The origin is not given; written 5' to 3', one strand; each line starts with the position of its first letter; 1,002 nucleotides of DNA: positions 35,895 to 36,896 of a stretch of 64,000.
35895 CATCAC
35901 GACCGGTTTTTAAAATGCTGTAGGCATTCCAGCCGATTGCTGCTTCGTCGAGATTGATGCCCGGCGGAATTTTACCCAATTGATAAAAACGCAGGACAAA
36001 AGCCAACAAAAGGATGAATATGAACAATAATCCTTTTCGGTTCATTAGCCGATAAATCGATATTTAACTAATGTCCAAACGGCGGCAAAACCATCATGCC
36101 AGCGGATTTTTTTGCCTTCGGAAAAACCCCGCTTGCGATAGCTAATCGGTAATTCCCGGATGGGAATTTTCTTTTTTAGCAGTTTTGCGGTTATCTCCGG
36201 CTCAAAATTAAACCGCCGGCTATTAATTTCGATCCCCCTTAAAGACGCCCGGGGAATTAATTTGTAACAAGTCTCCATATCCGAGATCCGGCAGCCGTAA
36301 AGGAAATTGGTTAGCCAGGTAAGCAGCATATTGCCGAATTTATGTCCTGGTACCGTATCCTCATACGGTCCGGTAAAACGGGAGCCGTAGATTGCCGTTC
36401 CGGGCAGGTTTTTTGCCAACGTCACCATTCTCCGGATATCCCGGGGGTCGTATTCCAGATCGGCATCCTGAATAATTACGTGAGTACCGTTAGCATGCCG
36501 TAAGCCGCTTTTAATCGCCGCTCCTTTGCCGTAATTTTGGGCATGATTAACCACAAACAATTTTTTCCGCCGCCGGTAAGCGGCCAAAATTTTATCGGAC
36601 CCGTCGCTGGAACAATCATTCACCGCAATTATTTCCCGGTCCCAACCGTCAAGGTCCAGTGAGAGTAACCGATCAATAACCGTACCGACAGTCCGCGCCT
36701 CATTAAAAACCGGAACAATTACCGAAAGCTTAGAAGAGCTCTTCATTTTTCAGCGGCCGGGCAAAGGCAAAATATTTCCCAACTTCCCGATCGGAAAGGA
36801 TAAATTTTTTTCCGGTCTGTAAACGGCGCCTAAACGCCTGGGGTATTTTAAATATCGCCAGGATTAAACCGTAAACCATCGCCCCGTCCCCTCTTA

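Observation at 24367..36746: PMT_2/ArnT-type GT-C paralog cluster bracketed by two Dpm1-like lipid-sugar synthases (Pmt/Ppm1-like modules)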

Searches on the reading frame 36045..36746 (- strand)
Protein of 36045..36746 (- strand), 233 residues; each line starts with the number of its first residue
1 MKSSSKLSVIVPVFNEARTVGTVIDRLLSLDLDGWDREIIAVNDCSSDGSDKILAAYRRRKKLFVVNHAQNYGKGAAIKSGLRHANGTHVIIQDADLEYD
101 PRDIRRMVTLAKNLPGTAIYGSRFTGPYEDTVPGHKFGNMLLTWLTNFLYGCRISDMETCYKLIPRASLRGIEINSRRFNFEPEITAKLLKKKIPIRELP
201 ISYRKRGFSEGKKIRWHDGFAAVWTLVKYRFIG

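Call 4: search_protein_families(library=pfam, proteins=[window:36045-36746:-], max_evalue=0.01)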
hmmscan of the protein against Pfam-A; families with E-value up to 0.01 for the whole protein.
window:36045-36746:- (233 aa): 4 families
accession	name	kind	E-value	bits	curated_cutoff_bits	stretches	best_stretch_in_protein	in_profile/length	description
PF00535.33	Glycos_transf_2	-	2.8e-28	99.4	23.3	1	8-169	1-164/168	Glycosyl transferase family 2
PF13641.12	Glyco_tranf_2_3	-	1.8e-05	25.3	27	1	7-113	3-113/230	Glycosyltransferase like family 2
PF12804.13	NTP_transf_3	-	0.0018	18.9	27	1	17-120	24-120/160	MobA-like NTP transferase domain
PF10111.15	Glyco_tranf_2_2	-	0.0032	17.4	27.3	1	8-111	1-106/276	Glycosyltransferase like family 2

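Call 15: search_solved_structures(query=window:36045-36746:-, max_evalue=0.001)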
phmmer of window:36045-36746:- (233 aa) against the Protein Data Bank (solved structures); distinct sequences matched with E-value up to 0.001: 20.
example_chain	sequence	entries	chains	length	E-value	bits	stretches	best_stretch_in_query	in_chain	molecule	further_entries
9hwj_A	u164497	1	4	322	2.8e-12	49.6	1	5-122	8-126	Undecaprenyl-phosphate 4-deoxy-4-formamido-L-arabinose transferase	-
9bhc_C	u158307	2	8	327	4.3e-12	49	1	5-122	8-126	Undecaprenyl-phosphate 4-deoxy-4-formamido-L-arabinose transferase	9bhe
8vxh_A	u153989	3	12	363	5.6e-12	48.6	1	5-122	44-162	Undecaprenyl-phosphate 4-deoxy-4-formamido-L-arabinose transferase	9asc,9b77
5eke_A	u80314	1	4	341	3.1e-11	46.2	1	4-109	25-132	Uncharacterized glycosyltransferase sll0501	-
5ekp_C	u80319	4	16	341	3.1e-11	46.2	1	4-109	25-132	Uncharacterized glycosyltransferase sll0501 | Glycosyltransferase sll0501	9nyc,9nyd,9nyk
9nye_A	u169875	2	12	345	3.2e-11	46.1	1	4-109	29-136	Glycosyltransferase sll0501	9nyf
5mlz_A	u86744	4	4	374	4.7e-11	45.6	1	4-210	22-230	Dolichol monophosphate mannose synthase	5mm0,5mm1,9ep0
6yv7_B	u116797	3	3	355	5.3e-09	38.9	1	6-105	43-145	Glycosyl transferase, family 2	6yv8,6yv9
6yv7_A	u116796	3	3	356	5.3e-09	38.9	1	6-105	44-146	Glycosyl transferase, family 2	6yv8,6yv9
6p61_A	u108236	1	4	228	1.9e-08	37.1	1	1-97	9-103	Glycosyltransferase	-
3bcv_A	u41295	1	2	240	2.6e-08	36.6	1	5-119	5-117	Putative glycosyltransferase protein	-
5hea_A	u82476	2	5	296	4e-07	32.7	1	4-96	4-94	Putative glycosyltransferase (GalT1)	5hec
5tze_C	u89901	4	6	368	5.2e-07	32.3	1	6-97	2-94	Glycosyl transferase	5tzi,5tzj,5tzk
5tz8_A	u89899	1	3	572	1.1e-06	31.3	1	6-97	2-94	Glycosyl transferase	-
9jma_A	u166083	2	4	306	1.4e-06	31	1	7-112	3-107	GalNAc(5)-diNAcBac-PP-undecaprenol beta-1,3-glucosyltransferase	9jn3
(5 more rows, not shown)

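Call 25: search_protein_families(library=ncbifam, proteins=[window:36045-36746:-], max_evalue=0.01)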
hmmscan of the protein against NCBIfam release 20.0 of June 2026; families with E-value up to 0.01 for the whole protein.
window:36045-36746:- (233 aa): 23 families
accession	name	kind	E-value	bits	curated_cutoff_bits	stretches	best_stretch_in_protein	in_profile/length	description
TIGR04182.1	glyco_TIGR04182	equivalog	2.9e-25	89.2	325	1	7-229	2-217/293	S-layer glycoprotein N-glycosyltransferase AglJ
TIGR03937.1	PgaC_IcaA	equivalog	1.6e-16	60.3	422.3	1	3-112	43-151/407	poly-beta-1,6-N-acetyl-D-glucosamine synthase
NF007986.1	PRK10714.1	equivalog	4.9e-16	58.6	529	1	4-113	5-117/316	undecaprenyl-phosphate 4-deoxy-4-formamido-L-arabinose transferase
NF007482.0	PRK10073.1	equivalog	7.8e-16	58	423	1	1-113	2-112/334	glycosyltransferase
NF058614.1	PPMAGASynPpgS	equivalog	5e-13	49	370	1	9-133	4-125/226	polyprenyl-phospho-N-acetylgalactosaminyl synthase PpgS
NF047588.1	GlcsyltransPgfSStrep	equivalog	6.8e-13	48.5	500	1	6-167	2-162/308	glycosyltransferase PgfS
NF041875.1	EPS_EpsD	equivalog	2.3e-11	43.7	370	1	7-108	1-101/325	exopolysaccharide biosynthesis glycosyltransferase EpsD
NF047683.1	TeichurnBiosyTuaG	equivalog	3.5e-11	43.2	400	1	3-111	4-111/252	teichuronic acid biosynthesis protein TuaG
TIGR04283.1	glyco_like_mftF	equivalog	4.9e-10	39.4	182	1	7-108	1-93/221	TIGR04283 family arsenosugar biosynthesis glycosyltransferase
NF038302.1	EPS_HpsE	equivalog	1.6e-09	37.2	300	1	6-134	2-134/307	hormogonium polysaccharide biosynthesis glycosyltransferase HpsE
TIGR03965.1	mycofact_glyco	equivalog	6.4e-09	35.2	280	1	4-127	73-194/467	mycofactocin biosynthesis glycosyltransferase MftF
NF053739.1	GlytfEpsEBac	equivalog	1.8e-08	33.7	450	1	6-112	2-108/265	glycosyltransferase EpsE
TIGR03111.1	glyc2_xrt_Gpos1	hypoth_equivalog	3.1e-08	32.8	363.95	1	5-112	49-157/439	TIGR03111 family XrtG-associated glycosyltransferase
TIGR03469.1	HpnB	hypoth_equivalog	3.6e-08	32.8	379.25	1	6-112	45-161/386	hopene-associated glycosyltransferase HpnB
NF041391.1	DPhHxTase_Halo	equivalog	5.5e-08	32.1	375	1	14-206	4-186/213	dolichyl-phosphate hexose transferase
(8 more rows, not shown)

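Call 56: find_homologous_proteins(query=window:36045-36746:-, max_evalue=0.00001)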
Query window:36045-36746:- (233 aa): 8000 proteins with E <= 0.00001 among 8000 candidates; the best 120 are listed.
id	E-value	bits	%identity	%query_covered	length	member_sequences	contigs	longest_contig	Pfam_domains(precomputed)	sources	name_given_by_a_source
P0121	2.1e-154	529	100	100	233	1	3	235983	PF13641.13,PF00535.33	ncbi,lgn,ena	-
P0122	5.8e-89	315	62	97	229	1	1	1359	PF10111.15,PF13641.13,PF00535.33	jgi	-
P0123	8.3e-88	312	61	97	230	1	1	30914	PF00535.33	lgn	-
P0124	6.8e-86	305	62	97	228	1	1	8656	PF13641.13,PF00535.33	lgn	-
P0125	8.5e-86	305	60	96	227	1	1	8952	PF10111.15,PF13641.13,PF00535.33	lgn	-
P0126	1.7e-84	301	59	97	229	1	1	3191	PF10111.15,PF00535.33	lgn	-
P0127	3.1e-83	297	60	97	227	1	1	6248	PF10111.15,PF00535.33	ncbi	-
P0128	5.5e-83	296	61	97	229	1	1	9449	PF10111.15,PF13641.13,PF00535.33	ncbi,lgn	-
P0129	1.2e-81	291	56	97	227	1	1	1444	PF10111.15,PF13641.13,PF00535.33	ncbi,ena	-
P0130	1.9e-81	291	58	97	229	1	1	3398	PF10111.15,PF00535.33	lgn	-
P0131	2.5e-81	290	57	97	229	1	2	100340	PF10111.15,PF13641.13,PF00535.33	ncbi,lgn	-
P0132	2.9e-81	290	59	97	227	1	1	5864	PF10111.15,PF13641.13,PF00535.33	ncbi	-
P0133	4.9e-80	286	60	97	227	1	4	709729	PF10111.15,PF13641.13,PF00535.33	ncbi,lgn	-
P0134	7.0e-80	286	57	97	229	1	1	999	PF13641.13,PF00535.33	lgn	-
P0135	2.3e-79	284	57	97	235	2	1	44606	PF10111.15,PF13641.13,PF00535.33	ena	-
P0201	6.0e-68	247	53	97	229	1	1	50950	PF13641.13,PF00535.33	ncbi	ncbi:MAG: glycosyltransferase family 2 protein [Actinomycetota bacterium]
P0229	2.7e-67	244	49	97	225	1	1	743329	PF10111.15,PF00535.33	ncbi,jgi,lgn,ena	ncbi:MAG: glycosyltransferase family 2 protein [Candidatus Margulisiibacteriota bacterium]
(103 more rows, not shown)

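Call 59: find_encoding_contigs(protein=P0201, flank=5000, max_places=2)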
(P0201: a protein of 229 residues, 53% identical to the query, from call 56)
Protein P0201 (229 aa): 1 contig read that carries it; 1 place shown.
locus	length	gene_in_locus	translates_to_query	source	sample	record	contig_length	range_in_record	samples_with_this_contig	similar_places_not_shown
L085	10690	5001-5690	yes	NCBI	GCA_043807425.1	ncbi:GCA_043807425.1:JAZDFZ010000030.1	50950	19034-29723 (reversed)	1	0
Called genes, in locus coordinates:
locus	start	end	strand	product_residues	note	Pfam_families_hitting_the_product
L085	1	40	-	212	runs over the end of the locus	-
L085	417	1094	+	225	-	PF06695:Sm_multidrug_ex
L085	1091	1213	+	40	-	-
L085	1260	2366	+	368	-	PF01784:DUF34_NIF3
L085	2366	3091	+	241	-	PF10805:DUF2730 (weak), PF24481:CT398_CC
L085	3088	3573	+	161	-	PF00075:RNase_H, PF13456:RVT_3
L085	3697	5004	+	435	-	PF01210:NAD_Gly3P_dh_N (weak), PF03446:NAD_binding_2 (faint), PF03721:UDPG_MGDP_dh_N, PF03807:F420_oxidored (faint), PF00984:UDPG_MGDP_dh, PF03720:UDPG_MGDP_dh_C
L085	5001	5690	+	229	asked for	PF00535:Glycos_transf_2, PF13641:Glyco_tranf_2_3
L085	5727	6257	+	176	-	PF00892:EamA, PF00893:Multi_Drug_Res (weak), PF10639:TMEM234 (weak)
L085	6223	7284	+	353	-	PF00535:Glycos_transf_2, PF13641:Glyco_tranf_2_3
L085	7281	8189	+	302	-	PF00535:Glycos_transf_2, PF10111:Glyco_tranf_2_2 (weak), PF13641:Glyco_tranf_2_3, PF13632:Glyco_trans_2_3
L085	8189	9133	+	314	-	PF01370:Epimerase, PF02719:Polysacc_synt_2 (faint), PF04321:RmlD_sub_bind (weak), PF16363:GDP_Man_Dehyd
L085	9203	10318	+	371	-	PF00483:NTP_transferase, PF12804:NTP_transf_3 (weak), PF00132:Hexapep (faint), PF25247:LbH_GLGC (faint), PF25084:LbH_EIF2B, PF25087:GMPPB_C, PF24894:Hexapep_GlmU (weak)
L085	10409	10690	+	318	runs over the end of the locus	PF01370:Epimerase, PF02719:Polysacc_synt_2, PF04321:RmlD_sub_bind, PF16363:GDP_Man_Dehyd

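Call 60: find_encoding_contigs(protein=P0229, flank=5000, max_places=2)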
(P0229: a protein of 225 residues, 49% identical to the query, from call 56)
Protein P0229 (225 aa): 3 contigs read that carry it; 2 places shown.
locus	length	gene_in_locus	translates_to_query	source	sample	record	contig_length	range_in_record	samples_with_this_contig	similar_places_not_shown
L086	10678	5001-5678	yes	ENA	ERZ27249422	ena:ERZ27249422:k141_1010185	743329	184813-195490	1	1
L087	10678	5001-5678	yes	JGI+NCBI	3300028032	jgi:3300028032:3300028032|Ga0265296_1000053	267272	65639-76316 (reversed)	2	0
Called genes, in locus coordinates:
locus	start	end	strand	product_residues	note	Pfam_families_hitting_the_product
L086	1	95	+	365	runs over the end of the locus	PF13439:Glyco_transf_4 (weak), PF00534:Glycos_transf_1, PF13692:Glyco_trans_1_4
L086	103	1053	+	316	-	PF01075:Glyco_transf_9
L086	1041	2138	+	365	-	PF13692:Glyco_trans_1_4, PF00534:Glycos_transf_1 (faint)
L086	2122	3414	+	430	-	PF01075:Glyco_transf_9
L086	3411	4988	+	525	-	PF02366:PMT, PF13231:PMT_2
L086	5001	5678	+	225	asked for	PF00535:Glycos_transf_2, PF10111:Glyco_tranf_2_2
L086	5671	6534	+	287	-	PF00535:Glycos_transf_2, PF13641:Glyco_tranf_2_3, PF02709:Glyco_transf_7C, PF10111:Glyco_tranf_2_2 (weak)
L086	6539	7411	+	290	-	PF01634:HisG, PF08029:HisG_C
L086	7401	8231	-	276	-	PF10418:DHODB_Fe-S_bind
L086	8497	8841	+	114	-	PF00436:SSB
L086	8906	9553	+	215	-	PF00881:Nitroreductase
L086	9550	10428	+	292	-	PF03816:LytR_cpsA_psr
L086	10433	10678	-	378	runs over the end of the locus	PF00083:Sugar_tr, PF07690:MFS_1, PF12832:MFS_1_like, PF13347:MFS_2 (weak), PF05977:MFS_3, PF07690:MFS_1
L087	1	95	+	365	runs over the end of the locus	PF13439:Glyco_transf_4 (weak), PF00534:Glycos_transf_1, PF13692:Glyco_trans_1_4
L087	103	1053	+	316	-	PF01075:Glyco_transf_9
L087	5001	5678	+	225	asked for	PF00535:Glycos_transf_2, PF10111:Glyco_tranf_2_2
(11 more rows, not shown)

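Call 63: predict_structure(alignment_id=A3)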
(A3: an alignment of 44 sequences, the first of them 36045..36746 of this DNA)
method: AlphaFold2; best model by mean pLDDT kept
length: 233 residues; sequences in the alignment: 44
mean_pLDDT: 92.3   pTM: 0.89
mean pLDDT of the five models: 92.3, 90.7, 90.4, 89.8, 87.4
residues with pLDDT >= 90: 191; 70-90: 30; 50-70: 11; < 50: 1
segments of 3 or more residues with pLDDT < 50: none
pLDDT, mean of each block of 10 residues (from residue 1): 85 96 98 96 97 95 97 95 97 94 97 97 85 83 97 95 97 89 96 97 77 74 95 80
secondary structure, 60 per line:
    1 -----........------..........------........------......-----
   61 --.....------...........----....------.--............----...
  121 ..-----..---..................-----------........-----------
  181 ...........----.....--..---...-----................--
elements in order: E6-13 H20-29 E36-43 H50-55 E63-67 H74-84 E89-92 H102-113 E118-122 H133-150 E162-165 H166-169 H181-191 E196-200 H216-231
